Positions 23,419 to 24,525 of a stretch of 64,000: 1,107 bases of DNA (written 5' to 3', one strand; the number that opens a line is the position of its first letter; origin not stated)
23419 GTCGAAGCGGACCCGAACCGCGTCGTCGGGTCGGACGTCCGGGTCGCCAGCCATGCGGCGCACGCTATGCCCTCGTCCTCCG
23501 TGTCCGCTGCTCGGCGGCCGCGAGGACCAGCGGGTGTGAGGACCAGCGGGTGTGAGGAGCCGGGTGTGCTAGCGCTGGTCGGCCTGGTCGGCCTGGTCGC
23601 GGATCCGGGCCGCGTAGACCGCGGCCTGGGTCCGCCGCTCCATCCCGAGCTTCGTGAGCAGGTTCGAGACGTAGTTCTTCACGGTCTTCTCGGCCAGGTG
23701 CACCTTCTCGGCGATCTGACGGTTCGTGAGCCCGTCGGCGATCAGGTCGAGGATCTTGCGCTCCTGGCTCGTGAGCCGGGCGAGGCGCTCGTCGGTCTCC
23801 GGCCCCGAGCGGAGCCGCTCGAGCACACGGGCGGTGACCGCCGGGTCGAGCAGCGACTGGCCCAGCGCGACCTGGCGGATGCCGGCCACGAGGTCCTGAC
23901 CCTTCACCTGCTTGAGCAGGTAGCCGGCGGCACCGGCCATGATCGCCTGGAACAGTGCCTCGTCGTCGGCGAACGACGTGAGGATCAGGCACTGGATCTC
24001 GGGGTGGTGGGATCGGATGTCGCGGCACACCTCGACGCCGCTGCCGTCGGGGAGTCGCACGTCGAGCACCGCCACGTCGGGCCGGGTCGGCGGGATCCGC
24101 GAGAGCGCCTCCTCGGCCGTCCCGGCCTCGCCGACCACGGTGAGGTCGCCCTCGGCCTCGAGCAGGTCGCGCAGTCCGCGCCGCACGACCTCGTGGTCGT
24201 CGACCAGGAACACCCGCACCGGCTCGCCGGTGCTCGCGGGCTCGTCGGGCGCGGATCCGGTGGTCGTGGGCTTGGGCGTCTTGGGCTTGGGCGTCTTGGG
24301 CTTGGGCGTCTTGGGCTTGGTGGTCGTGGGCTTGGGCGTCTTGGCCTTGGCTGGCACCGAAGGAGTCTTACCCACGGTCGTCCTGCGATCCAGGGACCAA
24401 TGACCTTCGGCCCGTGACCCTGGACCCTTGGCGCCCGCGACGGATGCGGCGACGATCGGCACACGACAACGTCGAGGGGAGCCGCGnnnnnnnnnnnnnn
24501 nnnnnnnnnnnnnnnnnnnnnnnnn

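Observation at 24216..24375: Lys/Pro/Thr-rich (KTPKP)n N-terminal extension on the DosR-like response regulator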

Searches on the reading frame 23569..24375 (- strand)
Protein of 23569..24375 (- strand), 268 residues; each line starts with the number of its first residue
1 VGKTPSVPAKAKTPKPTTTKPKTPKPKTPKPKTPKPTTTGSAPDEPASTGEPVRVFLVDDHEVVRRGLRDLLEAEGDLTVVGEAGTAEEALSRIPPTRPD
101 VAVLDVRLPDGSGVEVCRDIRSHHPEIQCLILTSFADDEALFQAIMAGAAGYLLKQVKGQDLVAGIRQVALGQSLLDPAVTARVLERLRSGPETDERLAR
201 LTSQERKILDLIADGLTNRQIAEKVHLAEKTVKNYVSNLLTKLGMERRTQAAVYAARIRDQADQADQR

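Call 7: find_homologous_proteins(query=window:23569-24375:-)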
Query window:23569-24375:- (268 aa): 8000 proteins with E <= 0.001 among 8000 candidates; the best 120 are listed.
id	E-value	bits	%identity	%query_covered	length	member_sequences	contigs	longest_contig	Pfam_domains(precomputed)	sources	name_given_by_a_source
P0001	9.0e-131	453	93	85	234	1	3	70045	PF13412.13,PF00196.26,PF08281.19,PF00072.31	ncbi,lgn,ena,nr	ncbi:MAG TPA: response regulator transcription factor [Acidimicrobiia bacterium]|nr:response regulat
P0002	4.5e-130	451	100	81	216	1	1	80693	PF13412.13,PF00196.26,PF08281.19,PF00072.31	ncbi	ncbi:MAG: response regulator transcription factor [Acidimicrobiia bacterium]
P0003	9.1e-128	443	91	86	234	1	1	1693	PF13412.13,PF00196.26,PF08281.19,PF00072.31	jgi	-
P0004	1.1e-123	430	92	82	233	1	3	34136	PF13412.13,PF00196.26,PF08281.19,PF00072.31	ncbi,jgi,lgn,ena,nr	ncbi:MAG TPA: response regulator transcription factor [Acidimicrobiia bacterium]|nr:response regulat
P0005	4.3e-123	428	83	93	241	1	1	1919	PF13412.13,PF00196.26,PF08281.19,PF00072.31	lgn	-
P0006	1.7e-121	423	96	78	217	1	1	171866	PF13412.13,PF00196.26,PF08281.19,PF00072.31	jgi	-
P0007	1.2e-118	413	91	80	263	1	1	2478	PF13412.13,PF00196.26,PF08281.19,PF00072.31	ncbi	-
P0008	8.5e-114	397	85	81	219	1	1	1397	PF13412.13,PF00196.26,PF08281.19,PF00072.31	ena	-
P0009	2.2e-113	396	88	79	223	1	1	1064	PF13412.13,PF00196.26,PF08281.19,PF00072.31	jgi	jgi:two-component system, NarL family, response regulator DevR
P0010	1.2e-112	394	84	82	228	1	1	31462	PF13412.13,PF00196.26,PF08281.19,PF00072.31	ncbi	-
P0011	3.7e-112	392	82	85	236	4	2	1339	PF13412.13,PF00196.26,PF08281.19,PF00072.31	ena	-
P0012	7.6e-112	391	87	78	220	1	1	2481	PF13412.13,PF00196.26,PF08281.19,PF00072.31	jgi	jgi:two-component system, NarL family, response regulator DevR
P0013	1.3e-111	390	88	78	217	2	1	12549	PF13412.13,PF00196.26,PF08281.19,PF00072.31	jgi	-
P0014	1.6e-111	390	82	84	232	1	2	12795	PF13412.13,PF00196.26,PF08281.19,PF00072.31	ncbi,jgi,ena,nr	ncbi:MAG TPA: response regulator transcription factor [Acidimicrobiia bacterium]|nr:response regulat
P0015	1.6e-111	390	82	83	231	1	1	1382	PF13412.13,PF00196.26,PF08281.19,PF00072.31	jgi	jgi:DNA-binding NarL/FixJ family response regulator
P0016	1.7e-111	390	83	83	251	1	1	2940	PF13412.13,PF00196.26,PF08281.19,PF00072.31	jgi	-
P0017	1.7e-111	390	82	85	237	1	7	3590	PF13412.13,PF00196.26,PF08281.19,PF00072.31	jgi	jgi:two-component system, NarL family, response regulator DevR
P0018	2.6e-111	389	83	83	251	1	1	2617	PF13412.13,PF00196.26,PF08281.19,PF00072.31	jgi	jgi:two-component system response regulator DevR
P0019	6.9e-111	388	86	78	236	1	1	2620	PF13412.13,PF00196.26,PF08281.19,PF00072.31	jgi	jgi:DNA-binding NarL/FixJ family response regulator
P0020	7.2e-111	388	80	84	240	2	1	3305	PF13412.13,PF00196.26,PF08281.19,PF00072.31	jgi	jgi:DNA-binding NarL/FixJ family response regulator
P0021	7.7e-111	388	84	78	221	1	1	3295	PF13412.13,PF00196.26,PF08281.19,PF00072.31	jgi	jgi:two-component system response regulator DevR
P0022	7.8e-111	388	85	78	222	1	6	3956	PF13412.13,PF00196.26,PF08281.19,PF00072.31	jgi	jgi:DNA-binding NarL/FixJ family response regulator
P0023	7.9e-111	388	83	83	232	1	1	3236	PF13412.13,PF00196.26,PF08281.19,PF00072.31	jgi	jgi:two-component system, NarL family, response regulator DevR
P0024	8.7e-111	387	85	78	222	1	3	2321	PF13412.13,PF00196.26,PF08281.19,PF00072.31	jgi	jgi:two-component system, NarL family, response regulator DevR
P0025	8.7e-111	387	85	78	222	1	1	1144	PF13412.13,PF00196.26,PF08281.19,PF00072.31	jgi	jgi:DNA-binding NarL/FixJ family response regulator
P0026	9.8e-111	387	85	78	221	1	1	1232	PF13412.13,PF00196.26,PF08281.19,PF00072.31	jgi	jgi:two-component system, NarL family, response regulator DevR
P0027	1.6e-110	387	87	78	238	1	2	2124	PF13412.13,PF00196.26,PF08281.19,PF00072.31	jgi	jgi:DNA-binding NarL/FixJ family response regulator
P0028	1.9e-110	386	86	78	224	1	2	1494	PF13412.13,PF00196.26,PF08281.19,PF00072.31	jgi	jgi:DNA-binding NarL/FixJ family response regulator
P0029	2.0e-110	386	86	78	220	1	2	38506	PF13412.13,PF00196.26,PF08281.19,PF00072.31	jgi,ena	jgi:two-component system, NarL family, response regulator DevR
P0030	2.5e-110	386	85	78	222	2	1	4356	PF13412.13,PF00196.26,PF08281.19,PF00072.31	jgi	jgi:DNA-binding NarL/FixJ family response regulator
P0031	2.9e-110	386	86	78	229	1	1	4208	PF13412.13,PF00196.26,PF08281.19,PF00072.31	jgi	jgi:DNA-binding NarL/FixJ family response regulator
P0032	4.9e-110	385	86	78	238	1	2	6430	PF13412.13,PF00196.26,PF08281.19,PF00072.31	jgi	jgi:DNA-binding NarL/FixJ family response regulator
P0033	5.4e-110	385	84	78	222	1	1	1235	PF13412.13,PF00196.26,PF08281.19,PF00072.31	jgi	jgi:DNA-binding NarL/FixJ family response regulator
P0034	5.9e-110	385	84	78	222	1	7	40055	PF13412.13,PF00196.26,PF08281.19,PF00072.31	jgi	jgi:two-component system, NarL family, response regulator DevR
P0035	5.9e-110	385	86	78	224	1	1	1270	PF13412.13,PF00196.26,PF08281.19,PF00072.31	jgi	jgi:two-component system response regulator DevR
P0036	6.4e-110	385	84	78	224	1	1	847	PF13412.13,PF00196.26,PF08281.19,PF00072.31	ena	-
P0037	7.6e-110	384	84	79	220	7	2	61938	PF13412.13,PF00196.26,PF08281.19,PF00072.31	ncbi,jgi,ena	-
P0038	8.9e-110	384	84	78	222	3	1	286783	PF13412.13,PF00196.26,PF08281.19,PF00072.31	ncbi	ncbi:MAG TPA: response regulator transcription factor [Acidimicrobiia bacterium]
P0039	1.3e-109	384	86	78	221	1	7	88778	PF13412.13,PF00196.26,PF08281.19,PF00072.31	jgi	jgi:DNA-binding NarL/FixJ family response regulator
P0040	1.4e-109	384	85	78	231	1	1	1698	PF13412.13,PF00196.26,PF08281.19,PF00072.31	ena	-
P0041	1.7e-109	383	84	80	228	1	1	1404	PF13412.13,PF00196.26,PF08281.19,PF00072.31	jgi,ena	-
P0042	1.7e-109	383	86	78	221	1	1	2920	PF13412.13,PF00196.26,PF08281.19,PF00072.31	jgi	jgi:DNA-binding NarL/FixJ family response regulator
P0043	2.0e-109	383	87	78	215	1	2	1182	PF13412.13,PF00196.26,PF08281.19,PF00072.31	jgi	jgi:DNA-binding NarL/FixJ family response regulator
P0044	2.0e-109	383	87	78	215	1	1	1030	PF13412.13,PF00196.26,PF08281.19,PF00072.31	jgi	jgi:DNA-binding NarL/FixJ family response regulator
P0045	2.0e-109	383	85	78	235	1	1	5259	PF13412.13,PF00196.26,PF08281.19,PF00072.31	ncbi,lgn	-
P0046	2.4e-109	383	87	78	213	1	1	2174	PF13412.13,PF00196.26,PF08281.19,PF00072.31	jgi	jgi:two-component system, NarL family, response regulator DevR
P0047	2.5e-109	383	79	85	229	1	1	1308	PF13412.13,PF00196.26,PF08281.19,PF00072.31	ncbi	-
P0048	3.2e-109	382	86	77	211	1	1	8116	PF13412.13,PF00196.26,PF08281.19,PF00072.31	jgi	jgi:two-component system, NarL family, response regulator DevR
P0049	3.6e-109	382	86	77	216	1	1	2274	PF13412.13,PF00196.26,PF08281.19,PF00072.31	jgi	-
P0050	4.0e-109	382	77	85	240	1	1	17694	PF13412.13,PF00196.26,PF08281.19,PF00072.31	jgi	-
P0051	4.3e-109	382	81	81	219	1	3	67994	PF13412.13,PF00196.26,PF08281.19,PF00072.31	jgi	jgi:DNA-binding NarL/FixJ family response regulator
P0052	6.5e-109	381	79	85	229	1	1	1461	PF13412.13,PF00196.26,PF08281.19,PF00072.31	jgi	-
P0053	6.5e-109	381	86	78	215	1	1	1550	PF13412.13,PF00196.26,PF08281.19,PF00072.31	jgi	-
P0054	7.1e-109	381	85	78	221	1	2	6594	PF13412.13,PF00196.26,PF08281.19,PF00072.31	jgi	jgi:DNA-binding NarL/FixJ family response regulator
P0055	7.6e-109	381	79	84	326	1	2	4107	PF13412.13,PF00196.26,PF08281.19,PF00072.31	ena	-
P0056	7.9e-109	381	85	78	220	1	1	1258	PF13412.13,PF00196.26,PF08281.19,PF00072.31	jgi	jgi:two-component system, NarL family, response regulator DevR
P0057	8.8e-109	381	81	79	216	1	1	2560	PF13412.13,PF00196.26,PF08281.19,PF00072.31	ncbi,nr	ncbi:MAG: response regulator transcription factor [Thermoplasmata archaeon]|nr:response regulator tr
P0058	9.4e-109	381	85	78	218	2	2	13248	PF13412.13,PF00196.26,PF08281.19,PF00072.31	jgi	jgi:DNA-binding NarL/FixJ family response regulator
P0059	1.1e-108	381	78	84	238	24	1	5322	PF13412.13,PF00196.26,PF08281.19,PF00072.31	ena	-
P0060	1.4e-108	380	85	79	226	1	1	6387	PF13412.13,PF00196.26,PF08281.19,PF00072.31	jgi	jgi:DNA-binding NarL/FixJ family response regulator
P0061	1.6e-108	380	84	78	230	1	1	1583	PF13412.13,PF00196.26,PF08281.19,PF00072.31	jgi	jgi:DNA-binding NarL/FixJ family response regulator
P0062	1.8e-108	380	85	78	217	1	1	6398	PF13412.13,PF00196.26,PF08281.19,PF00072.31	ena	-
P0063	1.8e-108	380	85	78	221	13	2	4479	PF13412.13,PF00196.26,PF08281.19,PF00072.31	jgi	jgi:DNA-binding NarL/FixJ family response regulator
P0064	1.8e-108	380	85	78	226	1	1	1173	PF13412.13,PF00196.26,PF08281.19,PF00072.31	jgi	-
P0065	2.4e-108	379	80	80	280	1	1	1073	PF00196.26,PF08281.19,PF00072.31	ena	-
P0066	2.4e-108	379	84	78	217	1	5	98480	PF13412.13,PF00196.26,PF08281.19,PF00072.31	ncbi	ncbi:MAG: response regulator transcription factor [Acidimicrobiia bacterium]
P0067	2.5e-108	379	74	91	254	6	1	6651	PF00196.26,PF08281.19,PF00072.31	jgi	jgi:two-component system, NarL family, response regulator DevR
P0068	3.1e-108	379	83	79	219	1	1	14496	PF13412.13,PF00196.26,PF08281.19,PF00072.31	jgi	jgi:two-component system, NarL family, response regulator DevR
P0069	3.2e-108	379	85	78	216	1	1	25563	PF13412.13,PF00196.26,PF08281.19,PF00072.31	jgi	-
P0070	3.6e-108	379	86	77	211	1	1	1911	PF13412.13,PF00196.26,PF08281.19,PF00072.31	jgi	jgi:two-component system, NarL family, response regulator DevR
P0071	4.0e-108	379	81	79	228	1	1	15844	PF00196.26,PF08281.19,PF00072.31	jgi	jgi:DNA-binding NarL/FixJ family response regulator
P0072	4.5e-108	379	86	77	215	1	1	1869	PF13412.13,PF00196.26,PF08281.19,PF00072.31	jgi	jgi:DNA-binding NarL/FixJ family response regulator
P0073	4.9e-108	378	83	79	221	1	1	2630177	PF13412.13,PF00196.26,PF08281.19,PF00072.31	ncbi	ncbi:MAG: response regulator transcription factor [Acidimicrobiia bacterium]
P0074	5.8e-108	378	77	85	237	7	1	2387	PF13412.13,PF00196.26,PF08281.19,PF00072.31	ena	-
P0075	6.0e-108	378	83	79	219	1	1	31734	PF13412.13,PF00196.26,PF08281.19,PF00072.31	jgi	jgi:two-component system response regulator DevR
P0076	6.6e-108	378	81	79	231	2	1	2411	PF00196.26,PF08281.19,PF00072.31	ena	-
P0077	9.5e-108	377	75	88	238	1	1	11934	PF13412.13,PF00196.26,PF08281.19,PF00072.31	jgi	jgi:DNA-binding NarL/FixJ family response regulator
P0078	1.0e-107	377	79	83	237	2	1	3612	PF00196.26,PF08281.19,PF00072.31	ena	-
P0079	1.1e-107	377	80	80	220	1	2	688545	PF13412.13,PF00196.26,PF08281.19,PF00072.31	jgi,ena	jgi:DNA-binding NarL/FixJ family response regulator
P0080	1.3e-107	377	82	78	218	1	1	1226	PF13412.13,PF00196.26,PF08281.19,PF00072.31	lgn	-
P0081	1.3e-107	377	82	78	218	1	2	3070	PF13412.13,PF00196.26,PF08281.19,PF00072.31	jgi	jgi:two-component system response regulator DevR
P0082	1.3e-107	377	79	82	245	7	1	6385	PF13412.13,PF00196.26,PF08281.19,PF00072.31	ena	-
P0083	1.4e-107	377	79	83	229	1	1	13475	PF13412.13,PF13936.13,PF00196.26,PF08281.19,PF00072.31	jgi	-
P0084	1.5e-107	377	84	78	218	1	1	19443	PF13412.13,PF00196.26,PF08281.19,PF00072.31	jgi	jgi:DNA-binding NarL/FixJ family response regulator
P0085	1.7e-107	377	81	81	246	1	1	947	PF13412.13,PF00196.26,PF08281.19,PF00072.31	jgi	-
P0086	1.8e-107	377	84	78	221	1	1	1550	PF13412.13,PF00196.26,PF08281.19,PF00072.31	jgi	jgi:DNA-binding NarL/FixJ family response regulator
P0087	1.9e-107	376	82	78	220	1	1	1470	PF00196.26,PF08281.19,PF00072.31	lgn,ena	-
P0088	2.0e-107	376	82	79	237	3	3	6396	PF13412.13,PF00196.26,PF08281.19,PF00072.31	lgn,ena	-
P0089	2.2e-107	376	82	79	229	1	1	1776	PF13412.13,PF13936.13,PF00196.26,PF08281.19,PF00072.31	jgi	jgi:DNA-binding NarL/FixJ family response regulator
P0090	2.2e-107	376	82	79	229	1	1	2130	PF13412.13,PF13936.13,PF00196.26,PF08281.19,PF00072.31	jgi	jgi:two-component system response regulator DevR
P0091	2.3e-107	376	82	78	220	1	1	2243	PF00196.26,PF08281.19,PF00072.31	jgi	-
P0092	2.4e-107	376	82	80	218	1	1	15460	PF00196.26,PF08281.19,PF00072.31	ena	-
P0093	2.5e-107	376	83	81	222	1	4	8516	PF13412.13,PF00196.26,PF08281.19,PF00072.31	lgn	-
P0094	2.5e-107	376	83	80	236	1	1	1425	PF00196.26,PF08281.19,PF00072.31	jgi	jgi:two-component system response regulator DevR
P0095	2.6e-107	376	79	83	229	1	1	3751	PF13412.13,PF13936.13,PF00196.26,PF08281.19,PF00072.31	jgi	jgi:DNA-binding NarL/FixJ family response regulator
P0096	2.9e-107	376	81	80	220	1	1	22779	PF13412.13,PF00196.26,PF08281.19,PF00072.31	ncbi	ncbi:MAG: response regulator transcription factor [Acidimicrobiia bacterium]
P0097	3.8e-107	375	85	78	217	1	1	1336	PF13412.13,PF00196.26,PF08281.19,PF00072.31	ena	-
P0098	4.1e-107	375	84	78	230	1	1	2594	PF13412.13,PF00196.26,PF08281.19,PF00072.31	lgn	-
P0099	4.3e-107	375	81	81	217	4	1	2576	PF13412.13,PF00196.26,PF08281.19,PF00072.31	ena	-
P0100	4.3e-107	375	82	79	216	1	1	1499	PF13412.13,PF00196.26,PF08281.19,PF00072.31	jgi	jgi:DNA-binding NarL/FixJ family response regulator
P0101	4.9e-107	375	79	81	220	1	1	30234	PF13412.13,PF00196.26,PF08281.19,PF00072.31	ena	-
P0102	5.1e-107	375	80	81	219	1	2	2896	PF13412.13,PF00196.26,PF08281.19,PF00072.31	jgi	jgi:two-component system response regulator DevR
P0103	7.4e-107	375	82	79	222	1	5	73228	PF13412.13,PF00196.26,PF08281.19,PF00072.31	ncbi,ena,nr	ncbi:MAG TPA: response regulator transcription factor [Acidimicrobiia bacterium]|nr:response regulat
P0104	7.5e-107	375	80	84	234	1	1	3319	PF13412.13,PF00196.26,PF08281.19,PF00072.31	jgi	jgi:DNA-binding NarL/FixJ family response regulator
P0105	7.7e-107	375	79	83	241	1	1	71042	PF13412.13,PF00196.26,PF08281.19,PF00072.31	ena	-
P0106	8.3e-107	374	82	79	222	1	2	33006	PF13412.13,PF00196.26,PF08281.19,PF00072.31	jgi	-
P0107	9.0e-107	374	83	77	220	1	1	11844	PF13412.13,PF00196.26,PF08281.19,PF00072.31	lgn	-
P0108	9.4e-107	374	81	79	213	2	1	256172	PF13412.13,PF00196.26,PF08281.19,PF00072.31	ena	-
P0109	9.4e-107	374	78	85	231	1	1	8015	PF13412.13,PF00196.26,PF08281.19,PF00072.31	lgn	-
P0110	9.7e-107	374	83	77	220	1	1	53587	PF13412.13,PF00196.26,PF08281.19,PF00072.31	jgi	jgi:DNA-binding NarL/FixJ family response regulator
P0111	1.0e-106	374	81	79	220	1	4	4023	PF00196.26,PF08281.19,PF00072.31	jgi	jgi:DNA-binding NarL/FixJ family response regulator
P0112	1.1e-106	374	83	78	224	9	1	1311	PF13412.13,PF00196.26,PF08281.19,PF00072.31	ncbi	-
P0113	1.2e-106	374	81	79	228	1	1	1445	PF00196.26,PF08281.19,PF00072.31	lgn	-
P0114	1.2e-106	374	83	78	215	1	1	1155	PF13412.13,PF00196.26,PF08281.19,PF00072.31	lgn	-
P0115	1.2e-106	374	78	84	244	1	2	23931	PF13412.13,PF00196.26,PF08281.19,PF00072.31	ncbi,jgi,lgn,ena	-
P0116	1.3e-106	374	86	76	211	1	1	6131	PF13412.13,PF00196.26,PF08281.19,PF00072.31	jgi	jgi:two-component system response regulator DevR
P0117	1.4e-106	374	81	79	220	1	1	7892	PF13412.13,PF00196.26,PF08281.19,PF00072.31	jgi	-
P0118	1.4e-106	374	77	84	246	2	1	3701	PF00196.26,PF08281.19,PF00072.31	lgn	-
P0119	1.6e-106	373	82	79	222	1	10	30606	PF13412.13,PF00196.26,PF08281.19,PF00072.31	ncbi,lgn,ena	-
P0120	1.6e-106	373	77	85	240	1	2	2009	PF13412.13,PF00196.26,PF08281.19,PF00072.31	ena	-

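Call 8: search_protein_families(library=pfam, proteins=[window:23569-24375:-])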
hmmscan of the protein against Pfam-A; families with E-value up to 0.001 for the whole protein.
window:23569-24375:- (268 aa): 4 families
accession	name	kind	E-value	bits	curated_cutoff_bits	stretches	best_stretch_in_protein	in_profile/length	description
PF00072.30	Response_reg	-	1.2e-26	93.5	30.2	1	55-166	1-110/111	Response regulator receiver domain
PF00196.25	GerE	-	1.7e-18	66.4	23.5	1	200-255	2-57/57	Bacterial regulatory proteins, luxR family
PF08281.18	Sigma70_r4_2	-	2.9e-08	33.7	25.7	1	195-243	5-54/54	Sigma-70, region 4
PF13412.12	HTH_24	-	7.5e-06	25.9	21.9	1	204-240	4-42/48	Winged helix-turn-helix DNA-binding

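Call 10: find_encoding_contigs(protein=P0001, flank=4000, max_places=3)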
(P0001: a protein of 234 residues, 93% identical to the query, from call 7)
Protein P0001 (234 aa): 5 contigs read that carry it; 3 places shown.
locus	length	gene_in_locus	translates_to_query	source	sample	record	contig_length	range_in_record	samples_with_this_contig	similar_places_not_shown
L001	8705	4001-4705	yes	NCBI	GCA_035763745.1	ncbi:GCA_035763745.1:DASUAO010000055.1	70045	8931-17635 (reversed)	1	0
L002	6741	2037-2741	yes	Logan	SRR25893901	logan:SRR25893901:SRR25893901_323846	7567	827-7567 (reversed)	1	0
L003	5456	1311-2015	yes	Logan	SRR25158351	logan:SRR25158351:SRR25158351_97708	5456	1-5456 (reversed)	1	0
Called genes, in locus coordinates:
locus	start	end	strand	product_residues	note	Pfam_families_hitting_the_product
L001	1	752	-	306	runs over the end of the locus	PF02585:PIG-L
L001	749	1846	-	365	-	PF16701:Ad_Cy_reg (weak), PF00211:Guanylate_cyc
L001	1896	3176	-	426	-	PF02771:Acyl-CoA_dh_N, PF02770:Acyl-CoA_dh_M, PF00441:Acyl-CoA_dh_1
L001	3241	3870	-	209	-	-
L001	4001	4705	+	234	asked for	PF00072:Response_reg, PF00196:GerE, PF08281:Sigma70_r4_2, PF13412:HTH_24 (weak)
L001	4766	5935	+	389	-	PF01590:GAF, PF13185:GAF_2, PF07730:HisKA_3, PF02518:HATPase_c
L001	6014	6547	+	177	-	-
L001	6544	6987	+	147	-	PF00571:CBS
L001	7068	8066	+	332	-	PF01544:CorA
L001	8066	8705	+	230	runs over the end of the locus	PF01988:VIT1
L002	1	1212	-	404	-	?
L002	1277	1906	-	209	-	-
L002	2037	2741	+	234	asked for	PF00072:Response_reg, PF00196:GerE, PF08281:Sigma70_r4_2, PF13412:HTH_24 (weak)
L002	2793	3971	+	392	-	PF01590:GAF, PF13185:GAF_2, PF07730:HisKA_3, PF02518:HATPase_c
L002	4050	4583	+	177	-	-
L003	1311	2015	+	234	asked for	PF00072:Response_reg, PF00196:GerE, PF08281:Sigma70_r4_2, PF13412:HTH_24 (weak)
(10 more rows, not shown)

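Call 11: find_encoding_contigs(protein=P0006, flank=4000, max_places=3)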
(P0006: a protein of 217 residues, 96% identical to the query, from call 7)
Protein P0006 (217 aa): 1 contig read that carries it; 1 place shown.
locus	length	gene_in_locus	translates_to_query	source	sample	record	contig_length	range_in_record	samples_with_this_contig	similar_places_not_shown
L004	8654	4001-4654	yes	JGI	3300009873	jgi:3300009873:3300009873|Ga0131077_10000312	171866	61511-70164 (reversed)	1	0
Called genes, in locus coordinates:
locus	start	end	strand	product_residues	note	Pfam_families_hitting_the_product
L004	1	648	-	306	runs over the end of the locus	PF02585:PIG-L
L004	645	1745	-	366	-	PF16701:Ad_Cy_reg (weak), PF00211:Guanylate_cyc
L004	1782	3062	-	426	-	PF02771:Acyl-CoA_dh_N, PF02770:Acyl-CoA_dh_M, PF00441:Acyl-CoA_dh_1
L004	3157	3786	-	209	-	-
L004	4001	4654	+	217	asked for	PF00072:Response_reg, PF08281:Sigma70_r4_2, PF00196:GerE, PF13412:HTH_24 (faint)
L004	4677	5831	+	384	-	PF01590:GAF, PF13185:GAF_2, PF07730:HisKA_3, PF02518:HATPase_c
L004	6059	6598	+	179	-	-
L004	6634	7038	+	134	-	PF00571:CBS (weak)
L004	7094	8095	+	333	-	PF01544:CorA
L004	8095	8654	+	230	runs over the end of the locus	PF01988:VIT1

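Call 12: find_encoding_contigs(protein=P0002, flank=4000, max_places=3)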
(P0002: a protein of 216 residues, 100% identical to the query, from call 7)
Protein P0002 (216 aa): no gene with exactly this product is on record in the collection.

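Call 17: find_related_loci(query=window:23569-24219:-, collection=genome_contigs, flank=3000)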
Query window:23569-24219:- (216 aa) in genome_contigs; peptide patterns used: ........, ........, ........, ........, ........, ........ (x = any residue, [..] = any of these).
600 stretches matched a pattern (row limit reached: there are more); 407 encode a relative of the query (tblastn E <= 1e-3); the best 80 are kept; 80 distinct loci.
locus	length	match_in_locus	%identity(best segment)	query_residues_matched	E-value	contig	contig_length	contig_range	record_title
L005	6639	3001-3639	80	1-213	3e-114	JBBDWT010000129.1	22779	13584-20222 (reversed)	MAG: Acidimicrobiia bacterium isolate LejiaD_71_17 Lejia_D_3683_length_22779_cov_10, whole genome shotgun sequence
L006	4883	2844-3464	82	1-207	3e-111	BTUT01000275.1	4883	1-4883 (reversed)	MAG: Acidimicrobiia bacterium AMX-MBFR-46 DNA, sequence275, whole genome shotgun sequence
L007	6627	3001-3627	81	1-209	1e-110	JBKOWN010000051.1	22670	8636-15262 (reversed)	MAG: Actinomycetota bacterium isolate GM_EKS_MAG_00015 GM_EKS_000000389289, whole genome shotgun sequence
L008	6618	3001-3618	82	1-206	2e-109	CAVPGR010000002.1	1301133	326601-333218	MAG: uncultured Actinomycetes bacterium isolate MFD09964.bin.2.62 genome assembly, contig: contig_16918, whole genome sh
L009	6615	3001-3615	81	2-206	4e-103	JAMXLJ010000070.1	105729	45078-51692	MAG: Acidimicrobiia bacterium isolate Bin.002_Pasture k127_4254373, whole genome shotgun sequence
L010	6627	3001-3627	73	1-209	8e-101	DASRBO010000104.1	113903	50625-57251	MAG TPA_asm: Acidimicrobiales bacterium isolate SMAG_U9929 k141_173465, whole genome shotgun sequence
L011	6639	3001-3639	72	3-215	2e-99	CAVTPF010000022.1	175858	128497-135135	MAG: uncultured Acidimicrobiaceae bacterium isolate MFD03323.bin.1.143 genome assembly, contig: contig_69337, whole geno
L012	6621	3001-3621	71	3-207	7e-97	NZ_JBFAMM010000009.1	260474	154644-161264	Streptomyces sp. NPDC049887 NPDC049887_29_B6.ctg-0009, whole genome shotgun sequence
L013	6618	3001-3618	82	1-206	5e-110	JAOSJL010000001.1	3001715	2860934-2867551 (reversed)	MAG: Acidimicrobiia bacterium isolate FR_2 FR-Acidimicrobiia-2_s1, whole genome shotgun sequence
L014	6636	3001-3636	70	1-212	3e-96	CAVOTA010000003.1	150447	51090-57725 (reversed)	MAG: uncultured Acidimicrobiales bacterium isolate MFD00082.bin.3.65 genome assembly, contig: contig_6506, whole genome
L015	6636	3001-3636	70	1-212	3e-96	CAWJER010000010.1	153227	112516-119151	MAG: uncultured Acidimicrobiales bacterium isolate MFD04780.bin.2.99 genome assembly, contig: contig_38560, whole genome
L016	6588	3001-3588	78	1-197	7e-95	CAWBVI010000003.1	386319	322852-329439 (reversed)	MAG: uncultured Microthrixaceae bacterium isolate MFD06742.bin.2.52 genome assembly, contig: contig_36610, whole genome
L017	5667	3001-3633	70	3-211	4e-95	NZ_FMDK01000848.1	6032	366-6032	Streptomyces sp. MnatMP-M17, whole genome shotgun sequence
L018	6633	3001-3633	69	1-211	7e-95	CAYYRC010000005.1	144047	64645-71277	MAG TPA_asm: uncultured Actinomycetes bacterium isolate SRP170004_co1_448 genome assembly, contig: NODE_111_length_14404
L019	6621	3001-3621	71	3-207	1e-94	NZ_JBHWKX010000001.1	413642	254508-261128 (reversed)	Streptomyces sp. NPDC059909 NPDC059909_346_C3.ctg-0001, whole genome shotgun sequence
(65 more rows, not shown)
